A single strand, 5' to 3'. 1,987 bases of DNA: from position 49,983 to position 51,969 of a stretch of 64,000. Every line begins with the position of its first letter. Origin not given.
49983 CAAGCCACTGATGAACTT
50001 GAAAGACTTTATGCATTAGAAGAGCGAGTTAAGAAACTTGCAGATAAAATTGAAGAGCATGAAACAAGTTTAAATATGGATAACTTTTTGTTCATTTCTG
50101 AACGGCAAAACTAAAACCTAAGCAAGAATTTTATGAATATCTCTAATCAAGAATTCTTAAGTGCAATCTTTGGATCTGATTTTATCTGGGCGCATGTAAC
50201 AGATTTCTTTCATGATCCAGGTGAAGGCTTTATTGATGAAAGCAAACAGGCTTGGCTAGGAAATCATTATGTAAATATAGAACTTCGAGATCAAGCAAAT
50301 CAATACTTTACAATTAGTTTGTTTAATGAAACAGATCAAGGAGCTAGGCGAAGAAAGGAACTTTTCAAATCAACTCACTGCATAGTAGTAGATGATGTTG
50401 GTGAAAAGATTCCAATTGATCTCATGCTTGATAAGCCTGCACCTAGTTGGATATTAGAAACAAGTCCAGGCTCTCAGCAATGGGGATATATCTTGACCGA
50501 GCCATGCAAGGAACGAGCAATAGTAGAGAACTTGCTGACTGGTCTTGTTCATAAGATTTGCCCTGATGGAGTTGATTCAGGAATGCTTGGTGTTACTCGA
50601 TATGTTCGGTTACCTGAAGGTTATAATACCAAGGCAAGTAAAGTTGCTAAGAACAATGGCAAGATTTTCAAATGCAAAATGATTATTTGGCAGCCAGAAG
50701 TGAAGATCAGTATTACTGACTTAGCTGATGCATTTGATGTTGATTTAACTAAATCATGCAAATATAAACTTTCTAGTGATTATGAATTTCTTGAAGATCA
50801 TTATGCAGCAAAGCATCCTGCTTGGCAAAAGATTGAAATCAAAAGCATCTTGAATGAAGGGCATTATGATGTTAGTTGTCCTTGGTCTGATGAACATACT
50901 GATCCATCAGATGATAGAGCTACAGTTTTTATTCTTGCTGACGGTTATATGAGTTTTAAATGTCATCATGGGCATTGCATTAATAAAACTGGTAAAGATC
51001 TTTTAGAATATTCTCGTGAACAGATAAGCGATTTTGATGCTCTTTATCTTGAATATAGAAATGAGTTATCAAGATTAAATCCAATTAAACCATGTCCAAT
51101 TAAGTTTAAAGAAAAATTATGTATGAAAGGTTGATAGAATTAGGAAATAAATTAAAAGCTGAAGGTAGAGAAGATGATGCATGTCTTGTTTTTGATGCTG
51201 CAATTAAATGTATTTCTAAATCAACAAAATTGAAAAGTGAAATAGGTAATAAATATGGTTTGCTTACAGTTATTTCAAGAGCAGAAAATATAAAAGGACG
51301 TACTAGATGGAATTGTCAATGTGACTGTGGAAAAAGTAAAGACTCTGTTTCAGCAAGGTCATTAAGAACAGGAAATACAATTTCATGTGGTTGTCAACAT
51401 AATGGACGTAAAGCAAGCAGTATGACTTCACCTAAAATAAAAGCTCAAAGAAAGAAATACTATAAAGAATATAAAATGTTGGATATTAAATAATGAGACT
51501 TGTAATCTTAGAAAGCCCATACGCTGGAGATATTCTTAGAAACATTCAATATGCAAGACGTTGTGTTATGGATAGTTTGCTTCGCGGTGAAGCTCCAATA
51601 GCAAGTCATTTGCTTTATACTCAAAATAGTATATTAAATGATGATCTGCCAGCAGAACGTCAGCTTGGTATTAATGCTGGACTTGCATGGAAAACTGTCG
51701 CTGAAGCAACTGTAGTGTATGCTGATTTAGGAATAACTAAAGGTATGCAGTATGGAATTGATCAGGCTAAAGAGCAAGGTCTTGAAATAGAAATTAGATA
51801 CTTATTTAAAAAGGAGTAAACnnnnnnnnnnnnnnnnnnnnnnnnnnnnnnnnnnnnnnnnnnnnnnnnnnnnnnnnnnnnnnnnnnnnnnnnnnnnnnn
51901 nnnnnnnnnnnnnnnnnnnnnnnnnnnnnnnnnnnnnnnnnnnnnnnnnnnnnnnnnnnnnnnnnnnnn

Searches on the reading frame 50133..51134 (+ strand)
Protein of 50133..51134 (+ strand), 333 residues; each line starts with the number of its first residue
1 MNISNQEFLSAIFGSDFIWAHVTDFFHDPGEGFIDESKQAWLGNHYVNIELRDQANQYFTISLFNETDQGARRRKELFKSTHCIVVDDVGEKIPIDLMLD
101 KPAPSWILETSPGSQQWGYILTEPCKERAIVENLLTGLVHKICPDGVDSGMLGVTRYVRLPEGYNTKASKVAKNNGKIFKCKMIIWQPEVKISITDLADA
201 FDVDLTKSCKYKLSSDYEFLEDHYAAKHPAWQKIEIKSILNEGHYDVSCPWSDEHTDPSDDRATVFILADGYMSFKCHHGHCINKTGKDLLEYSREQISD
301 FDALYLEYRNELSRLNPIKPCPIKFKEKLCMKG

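Call 19: search_protein_families(library=pfam, proteins=[window:50133-51134:+], max_evalue=0.01)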
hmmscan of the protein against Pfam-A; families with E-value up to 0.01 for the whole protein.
window:50133-51134:+ (333 aa): 1 family
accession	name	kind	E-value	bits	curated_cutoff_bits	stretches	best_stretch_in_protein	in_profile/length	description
PF16793.10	RepB_primase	-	1.5e-06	28.7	24.3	1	78-203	60-181/186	RepB DNA-primase N-terminal domain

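Call 27: find_related_loci(query=window:50133-51134:+, collection=viral_contigs, flank=10000)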
Query window:50133-51134:+ (333 aa) in viral_contigs; peptide patterns used: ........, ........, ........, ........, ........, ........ (x = any residue, [..] = any of these).
19 stretches matched a pattern; 18 encode a relative of the query (tblastn E <= 1e-3); 18 distinct loci.
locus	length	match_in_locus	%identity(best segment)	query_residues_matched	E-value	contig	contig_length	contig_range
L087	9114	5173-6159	90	1-328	0e+0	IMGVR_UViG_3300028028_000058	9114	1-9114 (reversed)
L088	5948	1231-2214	87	1-327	0e+0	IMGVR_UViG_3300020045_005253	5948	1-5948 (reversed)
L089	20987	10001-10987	86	1-328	0e+0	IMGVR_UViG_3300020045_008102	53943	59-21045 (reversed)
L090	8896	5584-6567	81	1-327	0e+0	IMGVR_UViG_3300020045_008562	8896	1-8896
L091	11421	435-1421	81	1-328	0e+0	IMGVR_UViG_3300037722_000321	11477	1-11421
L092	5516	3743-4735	79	1-330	0e+0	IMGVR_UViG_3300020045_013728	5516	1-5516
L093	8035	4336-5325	79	1-329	0e+0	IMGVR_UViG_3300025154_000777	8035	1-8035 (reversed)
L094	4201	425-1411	81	1-328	0e+0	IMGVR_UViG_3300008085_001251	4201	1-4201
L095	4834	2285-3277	78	1-330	0e+0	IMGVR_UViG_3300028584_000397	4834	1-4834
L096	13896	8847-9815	81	1-322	1e-180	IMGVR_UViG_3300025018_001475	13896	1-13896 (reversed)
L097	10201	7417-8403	77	1-328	2e-180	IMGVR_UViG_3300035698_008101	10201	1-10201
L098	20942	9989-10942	79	1-318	8e-180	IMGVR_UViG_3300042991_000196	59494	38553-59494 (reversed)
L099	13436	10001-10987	82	1-328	0e+0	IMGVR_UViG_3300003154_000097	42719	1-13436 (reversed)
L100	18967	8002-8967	61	1-324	2e-127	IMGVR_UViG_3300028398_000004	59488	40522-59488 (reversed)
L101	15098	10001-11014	54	1-333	2e-122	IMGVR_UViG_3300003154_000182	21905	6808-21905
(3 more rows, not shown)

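Call 48: search_solved_structures(query=window:50133-51134:+, max_evalue=10, show_alignments=2)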
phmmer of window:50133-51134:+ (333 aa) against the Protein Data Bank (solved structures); distinct sequences matched with E-value up to 10: 0.

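Call 57: search_solved_structures(query=A3, max_evalue=10, show_alignments=3)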
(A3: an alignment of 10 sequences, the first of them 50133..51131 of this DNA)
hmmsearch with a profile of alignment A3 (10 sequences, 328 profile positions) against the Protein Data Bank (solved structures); distinct sequences matched with E-value up to 10: 0.

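Call 59: find_homologous_proteins(query=window:50133-51131:+, max_evalue=0.001)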
Query window:50133-51131:+ (333 aa): 105 proteins with E <= 0.001 among 1044 candidates.
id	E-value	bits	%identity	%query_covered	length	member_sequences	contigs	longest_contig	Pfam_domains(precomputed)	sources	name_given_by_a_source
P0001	2.0e-198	677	85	99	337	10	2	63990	PF16793.11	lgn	-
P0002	2.1e-198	677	84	99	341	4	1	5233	PF16793.11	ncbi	-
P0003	4.4e-194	663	83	99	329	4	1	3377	PF16793.11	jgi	jgi:hypothetical protein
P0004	1.2e-192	658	83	98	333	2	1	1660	PF16793.11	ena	-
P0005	8.2e-192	655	81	99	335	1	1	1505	PF16793.11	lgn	-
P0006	3.3e-190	650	81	98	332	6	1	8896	PF16793.11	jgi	-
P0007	2.3e-189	647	82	98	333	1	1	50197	PF16793.11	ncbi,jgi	-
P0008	6.8e-188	642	81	98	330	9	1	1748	PF16793.11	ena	-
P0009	6.7e-186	636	79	98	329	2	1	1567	PF16793.11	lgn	-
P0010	7.9e-186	635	79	98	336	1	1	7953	-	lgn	-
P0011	4.8e-185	633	79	95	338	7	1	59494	PF16793.11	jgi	jgi:hypothetical protein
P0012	1.3e-184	631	78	98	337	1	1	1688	PF16793.11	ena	-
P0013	2.8e-183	627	78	98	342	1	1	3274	PF16793.11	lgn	-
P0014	4.6e-183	626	79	98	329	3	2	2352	PF16793.11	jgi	-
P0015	1.0e-179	615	77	98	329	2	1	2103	PF16793.11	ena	-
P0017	1.1e-175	602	76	98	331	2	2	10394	PF16793.11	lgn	-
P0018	2.8e-175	601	75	98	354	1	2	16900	PF16793.11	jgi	-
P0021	2.1e-159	548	69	98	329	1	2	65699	PF16793.11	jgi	jgi:hypothetical protein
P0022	1.7e-158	546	69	98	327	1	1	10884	PF16793.11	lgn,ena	-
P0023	1.3e-150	520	66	98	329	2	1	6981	PF16793.11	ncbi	-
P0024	1.3e-145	503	66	98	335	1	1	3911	PF16793.11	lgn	-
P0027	8.6e-140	484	63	98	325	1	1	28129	PF16793.11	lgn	-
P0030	5.6e-137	475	62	98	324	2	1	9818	PF16793.11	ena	-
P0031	6.0e-137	475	62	98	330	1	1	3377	PF16793.11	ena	-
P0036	1.4e-128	447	61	98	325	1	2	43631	PF16793.11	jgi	-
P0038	3.0e-128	446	60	98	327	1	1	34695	PF16793.11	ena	-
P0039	2.0e-125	437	59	98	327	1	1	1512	PF16793.11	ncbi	-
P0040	3.6e-125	436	61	98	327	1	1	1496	PF16793.11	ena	-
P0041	7.6e-125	435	61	97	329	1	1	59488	PF16793.11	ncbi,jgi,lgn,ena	-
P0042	1.2e-118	414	55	98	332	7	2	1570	PF16793.11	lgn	-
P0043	6.6e-115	402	53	98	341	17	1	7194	PF16793.11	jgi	-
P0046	2.5e-112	394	53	98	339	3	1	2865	PF16793.11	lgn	-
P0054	3.2e-80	288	45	93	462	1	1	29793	PF16793.11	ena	-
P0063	3.1e-73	265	45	90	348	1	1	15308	PF16793.11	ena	-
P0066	3.2e-69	252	48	77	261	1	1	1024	PF16793.11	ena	-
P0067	2.9e-68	249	44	91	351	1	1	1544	PF16793.11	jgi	jgi:hypothetical protein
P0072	4.0e-62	229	53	61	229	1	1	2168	PF16793.11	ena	-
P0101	5.7e-33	133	47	50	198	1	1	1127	PF16793.11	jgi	jgi:hypothetical protein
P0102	2.6e-28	117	44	51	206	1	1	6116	PF16793.11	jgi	jgi:RepB DNA-primase from phage plasmid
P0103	7.3e-26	109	33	74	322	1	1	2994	PF16793.11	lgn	-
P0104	4.4e-24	103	31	73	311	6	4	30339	PF16793.11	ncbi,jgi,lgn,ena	jgi:hypothetical protein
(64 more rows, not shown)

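Call 62: search_solved_structures(query=A4, max_evalue=10, show_alignments=2)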
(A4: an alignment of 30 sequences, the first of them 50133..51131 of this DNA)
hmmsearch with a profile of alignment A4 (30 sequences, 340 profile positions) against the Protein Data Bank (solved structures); distinct sequences matched with E-value up to 10: 3.
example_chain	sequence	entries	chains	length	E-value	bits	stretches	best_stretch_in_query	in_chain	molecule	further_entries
3h25_A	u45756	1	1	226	0.055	15.7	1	83-218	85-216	Replication protein B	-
3h20_A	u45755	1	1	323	0.1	14.9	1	84-218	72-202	Replication protein B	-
9cfs_A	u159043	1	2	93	4.8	9.4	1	281-319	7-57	Long regulatory protein rop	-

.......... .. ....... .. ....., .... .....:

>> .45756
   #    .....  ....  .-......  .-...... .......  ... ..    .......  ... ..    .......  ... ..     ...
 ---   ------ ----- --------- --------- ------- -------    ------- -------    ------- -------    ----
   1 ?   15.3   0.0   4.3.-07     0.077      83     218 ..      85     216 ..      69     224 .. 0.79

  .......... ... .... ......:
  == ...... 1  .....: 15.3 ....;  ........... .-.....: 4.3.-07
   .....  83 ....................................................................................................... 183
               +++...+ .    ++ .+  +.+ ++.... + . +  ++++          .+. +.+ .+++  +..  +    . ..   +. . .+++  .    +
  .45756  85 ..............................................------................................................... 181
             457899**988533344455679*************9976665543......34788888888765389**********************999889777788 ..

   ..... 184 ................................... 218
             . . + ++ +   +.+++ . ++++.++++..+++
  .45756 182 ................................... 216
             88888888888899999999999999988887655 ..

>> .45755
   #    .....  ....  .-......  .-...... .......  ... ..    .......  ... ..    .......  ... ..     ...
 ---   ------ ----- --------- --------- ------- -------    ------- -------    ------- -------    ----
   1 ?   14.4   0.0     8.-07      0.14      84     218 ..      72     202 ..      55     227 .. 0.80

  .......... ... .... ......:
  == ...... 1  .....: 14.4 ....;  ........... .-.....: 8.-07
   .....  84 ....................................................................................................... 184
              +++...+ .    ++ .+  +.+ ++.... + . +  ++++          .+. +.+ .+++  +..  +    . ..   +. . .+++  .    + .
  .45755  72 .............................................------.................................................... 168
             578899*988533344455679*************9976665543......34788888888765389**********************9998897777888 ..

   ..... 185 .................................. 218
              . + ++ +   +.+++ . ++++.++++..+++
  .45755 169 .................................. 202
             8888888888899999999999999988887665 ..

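Call 64: find_related_loci(query=A4, collection=viral_contigs, flank=10000)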
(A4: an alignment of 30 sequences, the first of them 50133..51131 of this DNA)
Query A4 (333 aa) in viral_contigs; peptide patterns used: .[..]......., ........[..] (x = any residue, [..] = any of these).
377 stretches matched a pattern; 343 encode a relative of the query (tblastn E <= 1e-3); the best 80 are kept; 80 distinct loci.
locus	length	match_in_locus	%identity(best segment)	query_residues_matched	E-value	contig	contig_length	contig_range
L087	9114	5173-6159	90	1-328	0e+0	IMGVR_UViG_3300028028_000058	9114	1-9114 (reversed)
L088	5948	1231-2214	87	1-327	0e+0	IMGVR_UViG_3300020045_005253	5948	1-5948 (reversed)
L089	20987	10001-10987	86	1-328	0e+0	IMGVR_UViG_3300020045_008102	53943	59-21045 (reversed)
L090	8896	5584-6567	81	1-327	0e+0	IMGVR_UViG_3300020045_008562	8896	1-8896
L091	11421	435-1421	81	1-328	0e+0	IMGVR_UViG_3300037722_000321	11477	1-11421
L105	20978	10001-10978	80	1-325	0e+0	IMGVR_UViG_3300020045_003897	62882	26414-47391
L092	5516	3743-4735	79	1-330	0e+0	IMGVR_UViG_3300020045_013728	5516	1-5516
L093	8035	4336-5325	79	1-329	0e+0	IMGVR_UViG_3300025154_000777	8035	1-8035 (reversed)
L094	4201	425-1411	81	1-328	0e+0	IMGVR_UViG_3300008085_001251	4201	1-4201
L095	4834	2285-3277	78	1-330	0e+0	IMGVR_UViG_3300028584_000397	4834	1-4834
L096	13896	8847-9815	81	1-322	5e-180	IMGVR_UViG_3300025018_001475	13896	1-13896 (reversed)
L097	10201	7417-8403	77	1-328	7e-180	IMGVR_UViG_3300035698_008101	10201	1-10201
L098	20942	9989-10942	79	1-318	4e-179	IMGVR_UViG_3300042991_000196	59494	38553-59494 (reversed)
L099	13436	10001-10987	82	1-328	0e+0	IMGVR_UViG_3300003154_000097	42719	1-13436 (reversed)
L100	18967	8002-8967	61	1-324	9e-127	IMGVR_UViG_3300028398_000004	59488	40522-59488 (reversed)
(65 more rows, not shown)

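Call 67: predict_structure(alignment_id=A4)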
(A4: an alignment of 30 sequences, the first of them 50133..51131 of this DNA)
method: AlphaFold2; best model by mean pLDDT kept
length: 333 residues; sequences in the alignment: 30
mean_pLDDT: 86.5   pTM: 0.69
mean pLDDT of the five models: 86.5, 84.7, 84.5, 84.4, 83.2
residues with pLDDT >= 90: 201; 70-90: 88; 50-70: 23; < 50: 21
segments of 3 or more residues with pLDDT < 50: 211-217, 320-333
pLDDT, mean of each block of 10 residues (from residue 1): 96 98 87 66 91 95 89 86 97 94 98 97 97 94 84 92 94 94 98 98 84 47 82 89 86 80 86 82 84 95 92 69 45 44
secondary structure, 60 per line:
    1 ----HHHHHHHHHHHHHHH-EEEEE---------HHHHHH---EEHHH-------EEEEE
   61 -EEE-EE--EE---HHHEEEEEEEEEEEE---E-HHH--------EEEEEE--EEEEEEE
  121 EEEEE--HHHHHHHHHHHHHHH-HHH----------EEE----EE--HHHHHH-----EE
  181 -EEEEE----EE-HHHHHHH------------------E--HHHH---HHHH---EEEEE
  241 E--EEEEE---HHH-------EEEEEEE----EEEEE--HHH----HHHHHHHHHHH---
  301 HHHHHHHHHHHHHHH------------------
elements in order: H5-19 E21-25 H35-40 E56-60 E62-64 E78-89 E106-111 E114-125 H128-142 E157-159 H168-173 E182-186 H194-200 H222-225 H229-232 E236-241 E244-248 E262-268 E273-277 H287-297 H301-315

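Call 70: fold_search(model_id=the predicted structure, library=pdb)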
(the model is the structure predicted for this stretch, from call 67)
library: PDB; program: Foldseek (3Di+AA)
matches with E <= 10: 152; with E <= 0.001: 1
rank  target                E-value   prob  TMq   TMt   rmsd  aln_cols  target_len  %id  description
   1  6zp9_A                6.5e-07  1.00  0.38  0.65   6.1       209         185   12  Cyanophage S-2L Primase-Polymerase (PrimPol), AEP domain (PP-N190) (released 2021-03-03)
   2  3h20                  1.2e-03  1.00  0.29  0.34   4.9       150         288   14  Crystal structure of primase RepB' (released 2009-04-28)
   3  3h25_A                1.4e-03  1.00  0.29  0.48   4.8       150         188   15  Crystal structure of the catalytic domain of primase Repb' in complex with initiator DNA (released 2009-04-28)
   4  3pky_B                5.2e-02  0.30  0.19  0.21  13.9       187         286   12  Polymerase Domain from Mycobacterium tuberculosis Ligase D in complex with DNA, UTP and Manganese. (released 2011-02-16)
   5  4mky_A                6.6e-02  0.57  0.27  0.31  12.0       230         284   12  Polymerase Domain from Mycobacterium tuberculosis Ligase D in complex with an annealed double-strand DNA break. (released 2013-12-11)
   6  2r9l_A                7.0e-02  0.44  0.27  0.30  12.5       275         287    8  Polymerase Domain from Mycobacterium tuberculosis Ligase D in complex with DNA (released 2008-01-08)
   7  2iry_B                1.3e-01  0.57  0.25  0.29  10.5       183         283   13  Crystal Structure of the Polymerase Domain from Mycobacterium tuberculosis Ligase D with dGTP and Manganese. (released 2007-01-02)
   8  7nqf_B                1.4e-01  0.57  0.24  0.33   6.0       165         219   13  Prim-Pol Domain of CRISPR-associated Prim-Pol (CAPP) from Marinitoga sp. 1137 with dsDNA (released 2022-05-04)
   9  2iry_A                1.4e-01  0.51  0.17  0.19   5.9        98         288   11  Crystal Structure of the Polymerase Domain from Mycobacterium tuberculosis Ligase D with dGTP and Manganese. (released 2007-01-02)
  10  2irx                  1.4e-01  0.21  0.19  0.22  13.0       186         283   12  Crystal Structure of the Polymerase Domain from Mycobacterium tuberculosis Ligase D with GTP and Manganese. (released 2007-01-02)
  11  2r9l_B                1.4e-01  0.16  0.21  0.24  14.2       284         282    8  Polymerase Domain from Mycobacterium tuberculosis Ligase D in complex with DNA (released 2008-01-08)
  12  7nqd_B                1.8e-01  0.54  0.25  0.36   7.1       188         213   10  Prim-Pol Domain of CRISPR-associated Prim-Pol (CAPP) from Marinitoga sp. 1137 (released 2022-05-04)
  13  7p9j_B                2.6e-01  0.44  0.31  0.44   7.8       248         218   11  Prim-Pol Domain of CRISPR-associated Prim-Pol (CAPP) from Marinitoga sp. 1137 - Primer Initiation Complex (released 2022-05-04)
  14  2iru_B                3.3e-01  0.30  0.24  0.28  10.9       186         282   14  Crystal Structure of the Polymerase Domain from Mycobacterium tuberculosis Ligase D (released 2007-01-02)
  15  1rni                  3.5e-01  0.20  0.24  0.34   8.6       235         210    9  Bifunctional DNA primase/polymerase domain of ORF904 from the archaeal plasmid pRN1 (released 2004-01-27)
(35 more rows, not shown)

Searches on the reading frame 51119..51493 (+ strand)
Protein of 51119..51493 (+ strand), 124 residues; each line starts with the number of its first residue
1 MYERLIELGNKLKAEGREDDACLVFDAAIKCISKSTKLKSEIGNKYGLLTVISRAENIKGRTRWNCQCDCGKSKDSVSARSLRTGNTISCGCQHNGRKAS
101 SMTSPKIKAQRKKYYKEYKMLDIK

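Call 42: search_protein_families(library=pfam, proteins=[window:51119-51493:+], max_evalue=1)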
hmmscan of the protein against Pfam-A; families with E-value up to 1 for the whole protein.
window:51119-51493:+ (124 aa): 0 families

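Call 43: search_protein_families(library=phrogs, proteins=[window:51119-51493:+], max_evalue=0.01)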
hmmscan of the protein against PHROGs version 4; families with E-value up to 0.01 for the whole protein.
window:51119-51493:+ (124 aa): 4 families
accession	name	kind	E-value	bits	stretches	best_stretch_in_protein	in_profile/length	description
phrog_374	-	DNA, RNA and nucleotide metabolism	2.7e-16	60.5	1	30-118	186-276/617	HNH endonuclease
phrog_22195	-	unknown function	6.4e-07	30.2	1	39-116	8-82/148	-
phrog_18493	-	unknown function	4.5e-05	24.5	1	22-73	41-90/136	-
phrog_27240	-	unknown function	0.0001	23.7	1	40-117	6-77/132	-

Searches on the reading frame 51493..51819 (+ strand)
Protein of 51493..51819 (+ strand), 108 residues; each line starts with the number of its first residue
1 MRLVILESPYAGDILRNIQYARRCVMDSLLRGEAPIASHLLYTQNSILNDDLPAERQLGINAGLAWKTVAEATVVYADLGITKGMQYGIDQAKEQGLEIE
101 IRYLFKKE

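Call 93: search_protein_families(library=pfam, proteins=[window:51493-51819:+], max_evalue=0.01)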
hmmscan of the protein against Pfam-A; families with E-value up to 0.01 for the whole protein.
window:51493-51819:+ (108 aa): 1 family
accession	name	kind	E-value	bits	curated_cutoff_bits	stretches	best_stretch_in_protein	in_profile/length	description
PF24963.1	DUF7768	-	1.4e-31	109.1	26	1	3-101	2-97/98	Domain of unknown function (DUF7768)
